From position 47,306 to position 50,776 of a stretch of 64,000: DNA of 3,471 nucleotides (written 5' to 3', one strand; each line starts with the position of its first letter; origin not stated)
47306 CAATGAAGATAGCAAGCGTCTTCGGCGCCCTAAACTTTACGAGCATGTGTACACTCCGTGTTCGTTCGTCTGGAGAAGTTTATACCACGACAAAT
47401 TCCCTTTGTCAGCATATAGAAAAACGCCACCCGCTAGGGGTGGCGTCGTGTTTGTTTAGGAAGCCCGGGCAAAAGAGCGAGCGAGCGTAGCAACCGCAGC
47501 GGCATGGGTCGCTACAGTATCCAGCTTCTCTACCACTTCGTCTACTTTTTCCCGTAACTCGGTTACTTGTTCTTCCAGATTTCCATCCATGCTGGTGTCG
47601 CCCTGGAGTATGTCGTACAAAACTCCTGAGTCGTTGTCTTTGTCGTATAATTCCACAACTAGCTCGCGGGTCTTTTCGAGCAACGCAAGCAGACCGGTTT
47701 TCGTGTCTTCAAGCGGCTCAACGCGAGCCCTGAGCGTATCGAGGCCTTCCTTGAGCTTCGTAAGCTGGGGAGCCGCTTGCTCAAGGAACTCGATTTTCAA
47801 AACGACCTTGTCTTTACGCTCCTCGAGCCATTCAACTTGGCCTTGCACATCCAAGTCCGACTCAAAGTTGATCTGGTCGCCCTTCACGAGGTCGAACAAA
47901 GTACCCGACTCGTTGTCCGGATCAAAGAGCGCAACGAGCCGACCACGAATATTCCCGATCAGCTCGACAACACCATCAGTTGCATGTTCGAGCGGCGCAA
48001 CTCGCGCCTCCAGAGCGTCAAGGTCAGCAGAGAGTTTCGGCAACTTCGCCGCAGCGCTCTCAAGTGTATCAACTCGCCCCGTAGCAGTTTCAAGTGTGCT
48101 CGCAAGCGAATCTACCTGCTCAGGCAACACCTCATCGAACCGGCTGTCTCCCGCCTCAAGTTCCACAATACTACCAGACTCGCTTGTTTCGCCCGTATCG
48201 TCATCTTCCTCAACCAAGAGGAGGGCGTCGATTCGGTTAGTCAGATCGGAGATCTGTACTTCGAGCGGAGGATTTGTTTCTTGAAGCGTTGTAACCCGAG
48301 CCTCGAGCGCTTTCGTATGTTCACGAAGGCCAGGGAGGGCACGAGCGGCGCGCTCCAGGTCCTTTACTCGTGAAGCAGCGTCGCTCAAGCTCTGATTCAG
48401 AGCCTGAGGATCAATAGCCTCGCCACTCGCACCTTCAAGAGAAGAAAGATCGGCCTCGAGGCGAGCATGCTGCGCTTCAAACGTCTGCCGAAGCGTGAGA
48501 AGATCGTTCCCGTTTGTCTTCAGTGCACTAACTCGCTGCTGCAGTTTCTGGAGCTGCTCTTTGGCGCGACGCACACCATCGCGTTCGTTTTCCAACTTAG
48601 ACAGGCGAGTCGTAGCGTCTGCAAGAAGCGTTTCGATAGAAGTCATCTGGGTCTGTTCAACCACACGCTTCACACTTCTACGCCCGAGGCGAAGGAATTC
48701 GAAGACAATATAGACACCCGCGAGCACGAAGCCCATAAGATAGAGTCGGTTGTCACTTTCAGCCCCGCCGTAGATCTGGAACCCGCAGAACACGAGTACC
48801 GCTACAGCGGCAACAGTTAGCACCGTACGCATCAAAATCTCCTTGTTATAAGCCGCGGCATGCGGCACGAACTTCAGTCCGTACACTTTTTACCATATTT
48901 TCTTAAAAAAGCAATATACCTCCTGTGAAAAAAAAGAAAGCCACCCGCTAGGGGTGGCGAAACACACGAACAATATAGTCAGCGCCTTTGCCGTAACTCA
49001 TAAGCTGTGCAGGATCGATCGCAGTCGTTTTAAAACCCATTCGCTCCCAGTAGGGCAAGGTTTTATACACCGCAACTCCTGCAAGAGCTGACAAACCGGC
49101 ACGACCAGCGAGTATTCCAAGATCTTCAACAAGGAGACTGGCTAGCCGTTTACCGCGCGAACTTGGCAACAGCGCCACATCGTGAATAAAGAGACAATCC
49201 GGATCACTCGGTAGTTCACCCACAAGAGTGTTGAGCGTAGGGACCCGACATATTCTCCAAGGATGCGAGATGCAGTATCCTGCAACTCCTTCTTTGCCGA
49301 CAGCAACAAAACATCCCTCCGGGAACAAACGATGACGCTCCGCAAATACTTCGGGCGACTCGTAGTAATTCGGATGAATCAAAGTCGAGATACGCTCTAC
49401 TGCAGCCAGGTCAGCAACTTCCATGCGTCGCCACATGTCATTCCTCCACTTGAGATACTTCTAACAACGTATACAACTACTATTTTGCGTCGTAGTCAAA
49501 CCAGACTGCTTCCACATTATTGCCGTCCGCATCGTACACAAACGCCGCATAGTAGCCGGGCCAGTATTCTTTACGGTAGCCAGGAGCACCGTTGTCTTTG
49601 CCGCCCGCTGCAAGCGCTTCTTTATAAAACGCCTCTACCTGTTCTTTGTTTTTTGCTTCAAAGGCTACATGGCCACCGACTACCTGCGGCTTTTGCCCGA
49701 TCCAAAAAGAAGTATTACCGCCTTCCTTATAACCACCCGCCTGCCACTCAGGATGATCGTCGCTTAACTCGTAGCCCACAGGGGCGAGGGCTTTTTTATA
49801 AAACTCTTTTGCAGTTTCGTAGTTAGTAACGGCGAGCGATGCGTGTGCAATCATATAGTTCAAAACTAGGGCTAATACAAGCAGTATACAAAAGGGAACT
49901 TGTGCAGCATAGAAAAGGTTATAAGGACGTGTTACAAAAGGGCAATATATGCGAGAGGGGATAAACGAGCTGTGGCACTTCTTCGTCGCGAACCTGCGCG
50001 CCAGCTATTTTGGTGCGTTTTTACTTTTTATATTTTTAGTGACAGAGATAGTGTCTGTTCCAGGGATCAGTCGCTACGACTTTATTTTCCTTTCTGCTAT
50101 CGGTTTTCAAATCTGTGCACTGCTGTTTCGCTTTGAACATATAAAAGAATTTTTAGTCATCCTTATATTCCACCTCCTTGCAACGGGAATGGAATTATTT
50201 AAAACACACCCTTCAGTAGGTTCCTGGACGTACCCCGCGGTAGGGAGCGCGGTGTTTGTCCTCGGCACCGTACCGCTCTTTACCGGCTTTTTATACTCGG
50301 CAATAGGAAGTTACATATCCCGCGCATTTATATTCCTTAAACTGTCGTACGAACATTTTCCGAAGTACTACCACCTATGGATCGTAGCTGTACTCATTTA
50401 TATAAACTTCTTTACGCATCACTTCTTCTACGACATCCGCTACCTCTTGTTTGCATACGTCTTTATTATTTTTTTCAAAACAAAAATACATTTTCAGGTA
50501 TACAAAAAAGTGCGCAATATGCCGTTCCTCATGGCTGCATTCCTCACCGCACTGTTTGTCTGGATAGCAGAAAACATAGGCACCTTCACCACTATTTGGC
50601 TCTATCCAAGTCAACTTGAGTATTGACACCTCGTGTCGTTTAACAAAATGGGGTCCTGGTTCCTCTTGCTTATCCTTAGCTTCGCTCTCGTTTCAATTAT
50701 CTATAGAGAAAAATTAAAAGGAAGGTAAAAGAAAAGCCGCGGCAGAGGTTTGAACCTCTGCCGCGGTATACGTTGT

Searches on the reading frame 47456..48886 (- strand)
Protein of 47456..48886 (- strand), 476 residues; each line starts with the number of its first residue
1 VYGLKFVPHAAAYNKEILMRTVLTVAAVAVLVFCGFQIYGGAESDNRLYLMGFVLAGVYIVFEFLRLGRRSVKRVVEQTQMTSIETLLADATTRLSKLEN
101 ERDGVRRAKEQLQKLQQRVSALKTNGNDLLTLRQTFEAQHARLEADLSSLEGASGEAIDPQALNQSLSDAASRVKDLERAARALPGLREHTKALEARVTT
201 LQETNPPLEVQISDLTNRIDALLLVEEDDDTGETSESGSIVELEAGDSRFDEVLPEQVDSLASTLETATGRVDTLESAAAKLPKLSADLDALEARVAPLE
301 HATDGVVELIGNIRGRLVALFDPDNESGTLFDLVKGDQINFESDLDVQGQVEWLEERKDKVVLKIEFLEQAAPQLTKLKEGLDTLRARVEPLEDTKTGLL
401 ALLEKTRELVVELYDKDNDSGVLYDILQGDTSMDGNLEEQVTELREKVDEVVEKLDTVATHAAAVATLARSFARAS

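Call 70: search_protein_families(library=pfam, proteins=[window:47456-48886:-], max_evalue=0.0001)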
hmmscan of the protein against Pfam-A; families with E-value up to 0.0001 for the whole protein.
window:47456-48886:- (476 aa): 3 families
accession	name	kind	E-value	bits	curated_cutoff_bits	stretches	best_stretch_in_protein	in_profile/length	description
PF23991.1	DUF7310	-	7.8e-08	33.1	40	0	267-314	17-64/83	Coiled-coil region of unknown function (DUF7310)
PF05531.17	NPV_P10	-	2e-07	31.8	29.8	0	102-144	10-52/75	Nucleopolyhedrovirus P10 protein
PF10046.14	BLOC1_2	-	4.9e-07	30.5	33.4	0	80-125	35-80/96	Biogenesis of lysosome-related organelles complex-1 subunit 2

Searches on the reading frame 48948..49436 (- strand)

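Call 70: search_protein_families(library=pfam, proteins=[window:48948-49436:-], max_evalue=0.0001)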
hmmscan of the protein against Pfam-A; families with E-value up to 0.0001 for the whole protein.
window:48948-49436:- (162 aa): 1 family
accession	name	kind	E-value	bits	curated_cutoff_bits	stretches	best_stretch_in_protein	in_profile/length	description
PF00583.31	Acetyltransf_1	-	5.1e-07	30.4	20.7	1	22-135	13-116/116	Acetyltransferase (GNAT) family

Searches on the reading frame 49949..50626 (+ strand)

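Call 70: search_protein_families(library=pfam, proteins=[window:49949-50626:+], max_evalue=0.0001)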
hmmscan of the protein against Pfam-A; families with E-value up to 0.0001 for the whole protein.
window:49949-50626:+ (225 aa): 1 family
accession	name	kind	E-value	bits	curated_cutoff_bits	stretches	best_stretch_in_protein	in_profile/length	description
PF05675.17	DUF817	-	5e-68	229.8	25.9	1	7-224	1-216/237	Protein of unknown function (DUF817)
